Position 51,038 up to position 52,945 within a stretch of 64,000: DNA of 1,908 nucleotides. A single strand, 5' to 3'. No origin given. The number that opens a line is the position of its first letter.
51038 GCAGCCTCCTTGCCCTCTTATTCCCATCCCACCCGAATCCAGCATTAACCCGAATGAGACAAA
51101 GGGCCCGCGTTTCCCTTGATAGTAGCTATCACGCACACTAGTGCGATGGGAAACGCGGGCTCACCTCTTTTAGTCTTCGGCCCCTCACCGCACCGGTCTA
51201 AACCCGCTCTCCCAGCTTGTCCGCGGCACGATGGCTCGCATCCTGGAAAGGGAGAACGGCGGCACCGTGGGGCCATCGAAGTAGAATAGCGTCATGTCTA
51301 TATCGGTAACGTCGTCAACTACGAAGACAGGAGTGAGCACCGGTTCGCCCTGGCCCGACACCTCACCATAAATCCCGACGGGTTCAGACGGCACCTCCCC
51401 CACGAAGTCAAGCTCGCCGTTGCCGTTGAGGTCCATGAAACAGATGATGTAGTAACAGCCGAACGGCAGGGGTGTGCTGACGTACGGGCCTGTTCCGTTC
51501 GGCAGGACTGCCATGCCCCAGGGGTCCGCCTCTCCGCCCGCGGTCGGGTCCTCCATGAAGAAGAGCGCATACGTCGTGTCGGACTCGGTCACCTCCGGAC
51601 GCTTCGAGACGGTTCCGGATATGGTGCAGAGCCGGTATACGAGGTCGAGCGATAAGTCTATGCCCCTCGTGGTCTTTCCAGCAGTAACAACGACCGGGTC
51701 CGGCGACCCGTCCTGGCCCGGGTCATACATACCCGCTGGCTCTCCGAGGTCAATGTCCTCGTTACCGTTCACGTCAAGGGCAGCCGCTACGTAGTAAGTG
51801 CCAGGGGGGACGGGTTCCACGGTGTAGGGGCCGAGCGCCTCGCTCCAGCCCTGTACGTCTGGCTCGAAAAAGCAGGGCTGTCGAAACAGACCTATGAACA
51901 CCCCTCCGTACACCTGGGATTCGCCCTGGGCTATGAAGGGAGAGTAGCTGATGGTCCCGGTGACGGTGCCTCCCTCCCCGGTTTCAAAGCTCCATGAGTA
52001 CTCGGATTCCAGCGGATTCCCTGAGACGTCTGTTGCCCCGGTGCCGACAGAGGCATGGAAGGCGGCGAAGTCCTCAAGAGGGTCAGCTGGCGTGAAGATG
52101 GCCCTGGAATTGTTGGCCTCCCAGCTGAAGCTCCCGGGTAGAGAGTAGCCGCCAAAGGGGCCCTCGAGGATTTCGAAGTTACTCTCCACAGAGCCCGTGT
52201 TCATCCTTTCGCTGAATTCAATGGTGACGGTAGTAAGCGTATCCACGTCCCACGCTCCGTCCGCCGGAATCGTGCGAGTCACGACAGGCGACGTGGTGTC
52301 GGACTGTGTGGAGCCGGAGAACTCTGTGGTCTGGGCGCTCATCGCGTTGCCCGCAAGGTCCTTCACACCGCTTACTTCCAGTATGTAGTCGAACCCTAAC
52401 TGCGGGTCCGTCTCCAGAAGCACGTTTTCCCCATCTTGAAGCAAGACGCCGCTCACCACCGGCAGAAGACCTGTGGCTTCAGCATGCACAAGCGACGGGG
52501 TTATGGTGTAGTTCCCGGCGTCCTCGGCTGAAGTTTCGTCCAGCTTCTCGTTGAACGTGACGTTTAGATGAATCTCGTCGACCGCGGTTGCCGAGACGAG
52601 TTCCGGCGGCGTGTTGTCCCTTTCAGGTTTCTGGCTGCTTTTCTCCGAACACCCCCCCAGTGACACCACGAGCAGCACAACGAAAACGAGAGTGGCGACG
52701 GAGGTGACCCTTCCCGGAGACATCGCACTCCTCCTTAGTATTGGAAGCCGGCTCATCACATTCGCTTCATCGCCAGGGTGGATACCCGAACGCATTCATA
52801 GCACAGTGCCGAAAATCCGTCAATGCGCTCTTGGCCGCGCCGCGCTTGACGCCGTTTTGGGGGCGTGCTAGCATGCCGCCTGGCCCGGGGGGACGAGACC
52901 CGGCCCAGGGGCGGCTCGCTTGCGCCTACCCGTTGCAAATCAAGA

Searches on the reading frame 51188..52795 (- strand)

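Call 56: search_protein_families(library=pfam, proteins=[window:51188-52795:-], max_evalue=0.00001)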
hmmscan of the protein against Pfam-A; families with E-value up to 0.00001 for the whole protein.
window:51188-52795:- (536 aa): 2 families
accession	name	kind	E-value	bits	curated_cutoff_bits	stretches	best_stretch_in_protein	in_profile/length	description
PF13205.12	Big_5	-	1.7e-24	87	23.6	1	166-272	1-105/105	Bacterial Ig-like domain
PF09912.14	DUF2141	-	7.5e-08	32.7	24.4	0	441-479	49-88/112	Uncharacterized protein conserved in bacteria (DUF2141)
